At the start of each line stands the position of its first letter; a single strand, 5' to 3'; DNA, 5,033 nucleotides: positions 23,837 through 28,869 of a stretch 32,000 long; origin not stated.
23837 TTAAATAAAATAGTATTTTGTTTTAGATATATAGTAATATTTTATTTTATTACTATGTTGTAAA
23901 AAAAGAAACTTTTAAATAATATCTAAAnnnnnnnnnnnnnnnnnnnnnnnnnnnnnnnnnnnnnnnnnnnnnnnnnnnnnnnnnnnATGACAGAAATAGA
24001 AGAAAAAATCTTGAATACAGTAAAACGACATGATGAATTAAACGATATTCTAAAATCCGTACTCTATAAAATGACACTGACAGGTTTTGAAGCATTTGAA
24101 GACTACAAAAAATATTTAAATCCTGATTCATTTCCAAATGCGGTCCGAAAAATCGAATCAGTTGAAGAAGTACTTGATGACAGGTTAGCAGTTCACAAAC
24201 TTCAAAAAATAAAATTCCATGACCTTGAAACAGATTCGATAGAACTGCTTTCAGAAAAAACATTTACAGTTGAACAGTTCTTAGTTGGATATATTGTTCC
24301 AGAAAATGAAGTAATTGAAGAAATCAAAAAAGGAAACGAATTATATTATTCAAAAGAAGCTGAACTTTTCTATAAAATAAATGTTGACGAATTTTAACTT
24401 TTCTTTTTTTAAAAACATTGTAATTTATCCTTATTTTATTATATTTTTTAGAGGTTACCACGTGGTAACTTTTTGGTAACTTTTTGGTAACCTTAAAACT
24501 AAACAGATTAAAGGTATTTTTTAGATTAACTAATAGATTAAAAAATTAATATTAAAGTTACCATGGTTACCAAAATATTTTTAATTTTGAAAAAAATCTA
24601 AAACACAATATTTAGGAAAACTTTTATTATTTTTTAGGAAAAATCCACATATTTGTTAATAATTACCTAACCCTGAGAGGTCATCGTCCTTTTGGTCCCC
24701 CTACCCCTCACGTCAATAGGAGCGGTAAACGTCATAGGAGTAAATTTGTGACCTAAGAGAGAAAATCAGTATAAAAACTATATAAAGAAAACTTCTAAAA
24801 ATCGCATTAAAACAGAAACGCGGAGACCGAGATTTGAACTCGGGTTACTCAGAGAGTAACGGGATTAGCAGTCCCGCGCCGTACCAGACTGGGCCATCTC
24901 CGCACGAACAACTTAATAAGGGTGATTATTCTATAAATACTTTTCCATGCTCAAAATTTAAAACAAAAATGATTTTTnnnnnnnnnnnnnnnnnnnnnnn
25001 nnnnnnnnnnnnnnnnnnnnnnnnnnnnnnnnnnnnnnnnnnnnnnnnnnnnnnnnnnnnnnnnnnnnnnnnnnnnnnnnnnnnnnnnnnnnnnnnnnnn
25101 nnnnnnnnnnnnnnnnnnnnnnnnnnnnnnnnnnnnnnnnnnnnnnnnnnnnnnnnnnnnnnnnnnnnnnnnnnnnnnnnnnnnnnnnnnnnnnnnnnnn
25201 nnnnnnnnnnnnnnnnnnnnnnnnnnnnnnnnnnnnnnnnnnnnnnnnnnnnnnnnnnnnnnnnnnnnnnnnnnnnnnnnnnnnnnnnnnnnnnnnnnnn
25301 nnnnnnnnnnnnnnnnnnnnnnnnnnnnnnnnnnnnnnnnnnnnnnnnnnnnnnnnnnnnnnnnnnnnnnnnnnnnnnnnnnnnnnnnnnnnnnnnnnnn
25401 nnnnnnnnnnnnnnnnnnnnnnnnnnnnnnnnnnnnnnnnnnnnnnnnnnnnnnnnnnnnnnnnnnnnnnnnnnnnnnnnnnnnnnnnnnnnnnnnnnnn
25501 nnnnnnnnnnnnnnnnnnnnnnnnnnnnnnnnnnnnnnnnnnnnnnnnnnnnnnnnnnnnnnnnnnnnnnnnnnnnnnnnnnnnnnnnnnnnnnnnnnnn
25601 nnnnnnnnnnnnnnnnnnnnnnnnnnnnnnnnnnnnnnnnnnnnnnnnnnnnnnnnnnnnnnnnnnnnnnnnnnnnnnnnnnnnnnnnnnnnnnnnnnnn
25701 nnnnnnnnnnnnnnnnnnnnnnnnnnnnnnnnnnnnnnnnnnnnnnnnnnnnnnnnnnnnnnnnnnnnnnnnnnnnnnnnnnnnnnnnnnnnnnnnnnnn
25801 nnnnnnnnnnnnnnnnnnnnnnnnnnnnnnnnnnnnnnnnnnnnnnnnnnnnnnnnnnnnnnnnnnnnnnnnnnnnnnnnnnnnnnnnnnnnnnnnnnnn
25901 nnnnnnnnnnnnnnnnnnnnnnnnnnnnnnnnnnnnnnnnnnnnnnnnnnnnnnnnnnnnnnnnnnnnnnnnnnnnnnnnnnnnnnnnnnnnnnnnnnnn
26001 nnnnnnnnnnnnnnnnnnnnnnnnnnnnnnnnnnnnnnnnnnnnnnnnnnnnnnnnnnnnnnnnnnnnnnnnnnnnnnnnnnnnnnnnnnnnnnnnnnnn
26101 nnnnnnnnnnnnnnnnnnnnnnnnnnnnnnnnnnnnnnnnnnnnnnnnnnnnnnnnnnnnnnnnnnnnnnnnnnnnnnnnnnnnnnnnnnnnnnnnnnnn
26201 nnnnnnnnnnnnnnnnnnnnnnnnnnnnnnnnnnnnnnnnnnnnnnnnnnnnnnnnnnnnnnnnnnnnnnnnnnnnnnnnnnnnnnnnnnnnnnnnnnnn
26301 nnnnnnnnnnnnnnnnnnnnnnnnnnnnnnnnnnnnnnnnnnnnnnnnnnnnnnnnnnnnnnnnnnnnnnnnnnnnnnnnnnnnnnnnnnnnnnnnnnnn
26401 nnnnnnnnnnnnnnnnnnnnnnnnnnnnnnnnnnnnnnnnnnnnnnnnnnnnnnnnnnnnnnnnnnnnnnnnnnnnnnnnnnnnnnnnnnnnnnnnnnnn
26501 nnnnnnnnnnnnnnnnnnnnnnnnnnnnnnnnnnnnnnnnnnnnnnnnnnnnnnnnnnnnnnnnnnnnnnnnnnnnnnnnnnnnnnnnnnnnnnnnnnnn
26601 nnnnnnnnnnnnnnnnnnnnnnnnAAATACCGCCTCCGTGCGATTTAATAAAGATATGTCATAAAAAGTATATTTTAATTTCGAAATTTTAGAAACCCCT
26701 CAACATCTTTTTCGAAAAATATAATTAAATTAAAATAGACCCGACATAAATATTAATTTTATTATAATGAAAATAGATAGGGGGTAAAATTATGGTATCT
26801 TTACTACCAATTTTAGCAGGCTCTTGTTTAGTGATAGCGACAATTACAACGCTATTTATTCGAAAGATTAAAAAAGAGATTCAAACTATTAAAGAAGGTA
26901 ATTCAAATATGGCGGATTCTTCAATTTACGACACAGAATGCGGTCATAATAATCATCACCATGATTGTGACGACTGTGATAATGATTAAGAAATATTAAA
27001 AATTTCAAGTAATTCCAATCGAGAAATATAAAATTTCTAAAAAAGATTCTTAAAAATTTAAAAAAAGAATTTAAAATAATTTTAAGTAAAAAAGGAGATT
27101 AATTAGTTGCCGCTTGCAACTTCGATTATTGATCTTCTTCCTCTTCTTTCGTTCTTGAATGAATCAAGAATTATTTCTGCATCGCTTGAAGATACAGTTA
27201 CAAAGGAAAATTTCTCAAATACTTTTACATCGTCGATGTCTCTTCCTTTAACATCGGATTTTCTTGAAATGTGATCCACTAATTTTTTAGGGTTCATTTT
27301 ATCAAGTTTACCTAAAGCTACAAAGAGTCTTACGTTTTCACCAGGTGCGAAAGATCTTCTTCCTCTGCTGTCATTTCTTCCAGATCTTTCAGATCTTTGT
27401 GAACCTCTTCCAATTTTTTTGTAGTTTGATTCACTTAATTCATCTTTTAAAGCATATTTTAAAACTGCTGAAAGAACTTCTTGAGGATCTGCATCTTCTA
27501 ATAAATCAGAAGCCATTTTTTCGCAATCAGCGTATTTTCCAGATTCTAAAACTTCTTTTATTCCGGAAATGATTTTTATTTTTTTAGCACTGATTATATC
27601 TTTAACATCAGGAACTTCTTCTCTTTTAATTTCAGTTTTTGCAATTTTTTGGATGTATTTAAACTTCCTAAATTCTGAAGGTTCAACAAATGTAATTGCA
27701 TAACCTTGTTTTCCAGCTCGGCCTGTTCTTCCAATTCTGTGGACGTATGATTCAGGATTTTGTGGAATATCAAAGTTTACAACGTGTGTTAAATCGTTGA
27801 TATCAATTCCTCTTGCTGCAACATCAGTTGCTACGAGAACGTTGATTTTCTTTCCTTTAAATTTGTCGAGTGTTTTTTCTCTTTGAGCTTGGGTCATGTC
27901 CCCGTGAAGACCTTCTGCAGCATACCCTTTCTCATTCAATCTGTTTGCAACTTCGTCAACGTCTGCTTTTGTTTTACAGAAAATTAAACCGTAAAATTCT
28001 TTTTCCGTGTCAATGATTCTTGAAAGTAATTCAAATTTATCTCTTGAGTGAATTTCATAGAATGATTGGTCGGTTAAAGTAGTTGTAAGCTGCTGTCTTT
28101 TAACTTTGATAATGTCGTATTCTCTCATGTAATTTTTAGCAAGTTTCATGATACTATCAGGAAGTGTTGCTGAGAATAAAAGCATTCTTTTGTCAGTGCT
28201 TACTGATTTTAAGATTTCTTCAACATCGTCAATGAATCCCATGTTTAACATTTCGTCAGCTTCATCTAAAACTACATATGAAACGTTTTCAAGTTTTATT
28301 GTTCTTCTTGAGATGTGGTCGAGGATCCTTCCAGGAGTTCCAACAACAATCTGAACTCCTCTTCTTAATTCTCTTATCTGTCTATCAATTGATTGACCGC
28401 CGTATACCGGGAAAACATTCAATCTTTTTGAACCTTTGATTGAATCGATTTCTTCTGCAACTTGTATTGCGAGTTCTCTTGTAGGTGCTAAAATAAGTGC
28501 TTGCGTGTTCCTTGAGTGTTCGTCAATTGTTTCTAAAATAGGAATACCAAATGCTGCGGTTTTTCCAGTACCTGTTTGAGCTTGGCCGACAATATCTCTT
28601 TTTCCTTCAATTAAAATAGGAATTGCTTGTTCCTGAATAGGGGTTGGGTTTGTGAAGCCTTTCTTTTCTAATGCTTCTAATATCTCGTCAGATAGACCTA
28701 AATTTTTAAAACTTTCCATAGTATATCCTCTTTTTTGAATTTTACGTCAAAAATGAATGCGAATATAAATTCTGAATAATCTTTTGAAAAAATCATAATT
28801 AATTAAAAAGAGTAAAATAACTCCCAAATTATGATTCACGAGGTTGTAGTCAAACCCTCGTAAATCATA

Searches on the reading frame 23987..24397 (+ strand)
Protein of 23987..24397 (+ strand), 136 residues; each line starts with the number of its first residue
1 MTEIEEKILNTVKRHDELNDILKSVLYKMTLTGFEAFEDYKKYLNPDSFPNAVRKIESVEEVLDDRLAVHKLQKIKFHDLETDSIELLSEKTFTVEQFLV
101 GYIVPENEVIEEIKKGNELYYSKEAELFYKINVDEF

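Call 6: search_protein_families(library=pfam, proteins=[window:23987-24397:+], max_evalue=1)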
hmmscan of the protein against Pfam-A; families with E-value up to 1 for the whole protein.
window:23987-24397:+ (136 aa): 0 families

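Call 7: search_protein_families(library=padloc, proteins=[window:23987-24397:+], max_evalue=1)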
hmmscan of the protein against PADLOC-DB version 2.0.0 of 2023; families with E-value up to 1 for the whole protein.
window:23987-24397:+ (136 aa): 0 families

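Call 29: search_protein_families(library=ncbifam, proteins=[window:23987-24397:+], max_evalue=0.1)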
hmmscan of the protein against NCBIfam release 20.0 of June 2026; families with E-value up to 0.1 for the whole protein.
window:23987-24397:+ (136 aa): 1 family
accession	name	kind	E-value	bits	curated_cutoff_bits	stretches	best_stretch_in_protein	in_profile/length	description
NF001866.0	PRK00625.1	equivalog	0.06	13.5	142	0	42-93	111-160/173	shikimate kinase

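Call 30: search_protein_families(library=phrogs, proteins=[window:23987-24397:+], max_evalue=0.1)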
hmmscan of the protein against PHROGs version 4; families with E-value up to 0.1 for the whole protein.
window:23987-24397:+ (136 aa): 1 family
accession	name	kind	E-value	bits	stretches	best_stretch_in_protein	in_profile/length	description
phrog_22744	-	unknown function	0.043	15.5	0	75-115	24-64/72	-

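Call 102: find_encoding_contigs(protein=window:23987-24397:+, flank=10000, max_places=10)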
Protein window:23987-24397:+ (136 aa): no gene with exactly this product is on record in the collection.

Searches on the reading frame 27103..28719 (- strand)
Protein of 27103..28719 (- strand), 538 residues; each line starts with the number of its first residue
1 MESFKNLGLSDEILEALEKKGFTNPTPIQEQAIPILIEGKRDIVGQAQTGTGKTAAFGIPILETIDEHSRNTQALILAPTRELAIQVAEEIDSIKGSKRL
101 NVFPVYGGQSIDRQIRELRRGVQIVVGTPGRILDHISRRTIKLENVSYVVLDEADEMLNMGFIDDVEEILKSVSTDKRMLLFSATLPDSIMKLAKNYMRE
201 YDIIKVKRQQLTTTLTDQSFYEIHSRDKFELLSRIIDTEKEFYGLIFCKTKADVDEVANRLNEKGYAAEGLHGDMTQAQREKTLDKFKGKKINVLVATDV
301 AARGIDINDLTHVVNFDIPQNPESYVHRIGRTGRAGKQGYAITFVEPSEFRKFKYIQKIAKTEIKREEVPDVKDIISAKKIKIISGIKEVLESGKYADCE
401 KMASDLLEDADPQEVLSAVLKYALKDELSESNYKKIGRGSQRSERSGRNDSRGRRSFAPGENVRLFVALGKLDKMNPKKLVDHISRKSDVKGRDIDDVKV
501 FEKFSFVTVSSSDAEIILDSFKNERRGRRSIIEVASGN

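Call 8: search_protein_families(library=pfam, proteins=[window:27103-28719:-], max_evalue=0.01)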
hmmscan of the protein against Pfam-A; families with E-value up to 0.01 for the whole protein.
window:27103-28719:- (538 aa): 8 families
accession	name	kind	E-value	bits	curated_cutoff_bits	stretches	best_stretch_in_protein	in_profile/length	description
PF00270.35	DEAD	-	1e-53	182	26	1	26-192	1-166/167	DEAD/DEAH box helicase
PF00271.37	Helicase_C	-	1.4e-36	125.5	23.5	1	227-336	1-110/110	Helicase conserved C-terminal domain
PF03880.21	DbpA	-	3e-16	59.7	25.6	1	464-532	1-70/72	DbpA RNA binding domain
PF04851.21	ResIII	-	1.8e-10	41.4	22.5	1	24-187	3-163/164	Type III restriction enzyme, res subunit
PF14617.12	CMS1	-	2.7e-05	24.1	35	1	117-154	170-208/250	U3-containing 90S pre-ribosomal complex subunit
PF17760.6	UvrA_inter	-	0.0015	18.9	23.3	0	247-301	26-80/109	UvrA interaction domain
PF25399.1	DeaD_dimer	-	0.0034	17.8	23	0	370-427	1-60/67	RNA helicase DeaD dimerization domain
PF22590.2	Cas3-like_C_2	-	0.0084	16.8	27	0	244-335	5-104/106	CRISPR-associated nuclease/helicase Cas3, C-terminal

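Call 104: find_encoding_contigs(protein=window:27103-28719:-, flank=10000, max_places=10)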
Protein window:27103-28719:- (538 aa): 23 contigs read that carry it; 6 places shown.
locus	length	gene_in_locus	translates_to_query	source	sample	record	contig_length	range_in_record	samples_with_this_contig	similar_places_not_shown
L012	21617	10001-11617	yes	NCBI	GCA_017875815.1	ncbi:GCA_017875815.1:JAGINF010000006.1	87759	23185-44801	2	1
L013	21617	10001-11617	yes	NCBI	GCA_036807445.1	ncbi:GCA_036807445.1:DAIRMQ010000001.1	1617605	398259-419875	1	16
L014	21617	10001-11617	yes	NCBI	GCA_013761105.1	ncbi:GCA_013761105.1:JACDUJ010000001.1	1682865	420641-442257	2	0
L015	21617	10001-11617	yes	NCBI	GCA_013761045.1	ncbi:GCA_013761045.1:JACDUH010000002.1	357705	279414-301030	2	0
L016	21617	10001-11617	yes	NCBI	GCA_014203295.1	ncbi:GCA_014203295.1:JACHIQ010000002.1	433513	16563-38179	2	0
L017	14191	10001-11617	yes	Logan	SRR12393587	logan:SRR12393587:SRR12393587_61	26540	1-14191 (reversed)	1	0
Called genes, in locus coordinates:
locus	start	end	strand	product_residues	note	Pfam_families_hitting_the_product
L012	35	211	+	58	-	PF06093:Spt4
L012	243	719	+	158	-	PF04019:DUF359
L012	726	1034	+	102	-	PF01282:Ribosomal_S24e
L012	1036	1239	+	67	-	PF01599:Ribosomal_S27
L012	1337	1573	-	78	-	-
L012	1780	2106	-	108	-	PF02579:Nitro_FeMo-Co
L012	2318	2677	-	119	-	PF02579:Nitro_FeMo-Co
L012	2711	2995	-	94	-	-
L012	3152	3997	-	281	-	PF01656:CbiA, PF10609:ParA (faint), PF13614:AAA_31 (faint), PF12838:Fer4_7 (faint), PF12797:Fer4_2 (faint), PF12837:Fer4_6 (faint), PF14697:Fer4_21 (weak), PF00037:Fer4 (weak)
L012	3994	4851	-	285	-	PF01656:CbiA, PF10609:ParA, PF13614:AAA_31 (weak), PF12838:Fer4_7 (faint), PF00037:Fer4 (weak), PF14697:Fer4_21, PF13187:Fer4_9 (weak), PF00037:Fer4 (weak), +3 more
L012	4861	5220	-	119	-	PF02579:Nitro_FeMo-Co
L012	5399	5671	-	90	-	-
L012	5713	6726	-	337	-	PF13398:Peptidase_M50B (faint), PF02163:Peptidase_M50, PF00571:CBS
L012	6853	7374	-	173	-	-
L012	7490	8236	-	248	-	PF00497:SBP_bac_3, PF10613:Lig_chan-Glu_bd, PF09084:NMT1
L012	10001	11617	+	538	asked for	PF00270:DEAD, PF04851:ResIII, PF00271:Helicase_C, PF03880:DbpA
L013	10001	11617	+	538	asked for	PF00270:DEAD, PF04851:ResIII, PF00271:Helicase_C, PF03880:DbpA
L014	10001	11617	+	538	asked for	PF00270:DEAD, PF04851:ResIII, PF00271:Helicase_C, PF03880:DbpA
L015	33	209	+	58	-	PF06093:Spt4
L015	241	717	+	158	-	PF04019:DUF359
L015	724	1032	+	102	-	PF01282:Ribosomal_S24e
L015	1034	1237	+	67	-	PF01599:Ribosomal_S27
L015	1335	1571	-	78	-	-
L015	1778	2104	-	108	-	PF02579:Nitro_FeMo-Co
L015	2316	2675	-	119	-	PF02579:Nitro_FeMo-Co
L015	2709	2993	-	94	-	-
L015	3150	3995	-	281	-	PF01656:CbiA, PF10609:ParA (faint), PF13614:AAA_31 (faint), PF12838:Fer4_7 (faint), PF12797:Fer4_2 (faint), PF12837:Fer4_6 (faint), PF14697:Fer4_21 (weak), PF00037:Fer4 (weak)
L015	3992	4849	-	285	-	PF01656:CbiA, PF10609:ParA, PF13614:AAA_31 (weak), PF12838:Fer4_7 (faint), PF00037:Fer4 (weak), PF14697:Fer4_21, PF13187:Fer4_9 (weak), PF00037:Fer4 (weak), +3 more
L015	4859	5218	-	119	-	PF02579:Nitro_FeMo-Co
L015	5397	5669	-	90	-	-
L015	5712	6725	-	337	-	PF13398:Peptidase_M50B (faint), PF02163:Peptidase_M50, PF00571:CBS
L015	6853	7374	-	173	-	-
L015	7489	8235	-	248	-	PF00497:SBP_bac_3, PF10613:Lig_chan-Glu_bd, PF09084:NMT1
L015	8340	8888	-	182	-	PF00589:Phage_integrase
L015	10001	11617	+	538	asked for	PF00270:DEAD, PF04851:ResIII, PF00271:Helicase_C, PF03880:DbpA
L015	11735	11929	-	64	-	-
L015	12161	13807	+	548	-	-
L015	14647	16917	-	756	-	-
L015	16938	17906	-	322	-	PF13495:Phage_int_SAM_4, PF00589:Phage_integrase, PF22823:MrpR_C_cat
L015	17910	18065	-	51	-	-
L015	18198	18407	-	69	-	-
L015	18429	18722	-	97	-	-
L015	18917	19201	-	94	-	-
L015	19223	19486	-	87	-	-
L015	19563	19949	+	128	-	PF25213:HVO_A0261_N (faint), PF01022:HTH_5, PF12802:MarR_2 (weak), PF13412:HTH_24 (faint), PF01047:MarR, PF03551:PadR (faint), PF09339:HTH_IclR, PF13601:HTH_34 (weak)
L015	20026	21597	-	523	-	-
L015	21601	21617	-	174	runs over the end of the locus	-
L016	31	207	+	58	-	PF06093:Spt4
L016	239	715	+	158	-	PF04019:DUF359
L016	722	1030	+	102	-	PF01282:Ribosomal_S24e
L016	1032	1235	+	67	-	PF01599:Ribosomal_S27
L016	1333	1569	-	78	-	-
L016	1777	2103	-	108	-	PF02579:Nitro_FeMo-Co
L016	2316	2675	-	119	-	PF02579:Nitro_FeMo-Co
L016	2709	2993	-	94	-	-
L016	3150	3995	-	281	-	PF01656:CbiA, PF10609:ParA (faint), PF13614:AAA_31 (faint), PF12838:Fer4_7 (faint), PF12797:Fer4_2 (faint), PF12837:Fer4_6 (faint), PF14697:Fer4_21 (weak), PF00037:Fer4 (weak)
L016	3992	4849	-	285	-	PF01656:CbiA, PF10609:ParA, PF13614:AAA_31 (weak), PF00037:Fer4 (weak), PF12837:Fer4_6 (weak), PF14697:Fer4_21, PF13187:Fer4_9 (weak), PF00037:Fer4 (weak), +4 more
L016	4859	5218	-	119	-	PF02579:Nitro_FeMo-Co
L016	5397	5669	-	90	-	-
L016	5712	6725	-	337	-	PF13398:Peptidase_M50B (faint), PF02163:Peptidase_M50, PF00571:CBS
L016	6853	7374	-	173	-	-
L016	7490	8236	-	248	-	PF00497:SBP_bac_3, PF10613:Lig_chan-Glu_bd, PF09084:NMT1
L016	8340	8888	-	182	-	PF00589:Phage_integrase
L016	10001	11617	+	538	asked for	PF00270:DEAD, PF04851:ResIII, PF00271:Helicase_C, PF03880:DbpA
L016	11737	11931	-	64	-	-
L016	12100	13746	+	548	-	-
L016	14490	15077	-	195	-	-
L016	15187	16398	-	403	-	PF22823:MrpR_C_cat (faint), PF00589:Phage_integrase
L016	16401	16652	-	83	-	PF10802:DUF2540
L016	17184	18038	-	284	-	PF14267:DUF4357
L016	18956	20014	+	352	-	PF00589:Phage_integrase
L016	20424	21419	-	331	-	PF01841:Transglut_core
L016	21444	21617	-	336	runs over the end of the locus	-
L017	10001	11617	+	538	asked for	PF00270:DEAD, PF04851:ResIII, PF00271:Helicase_C, PF03880:DbpA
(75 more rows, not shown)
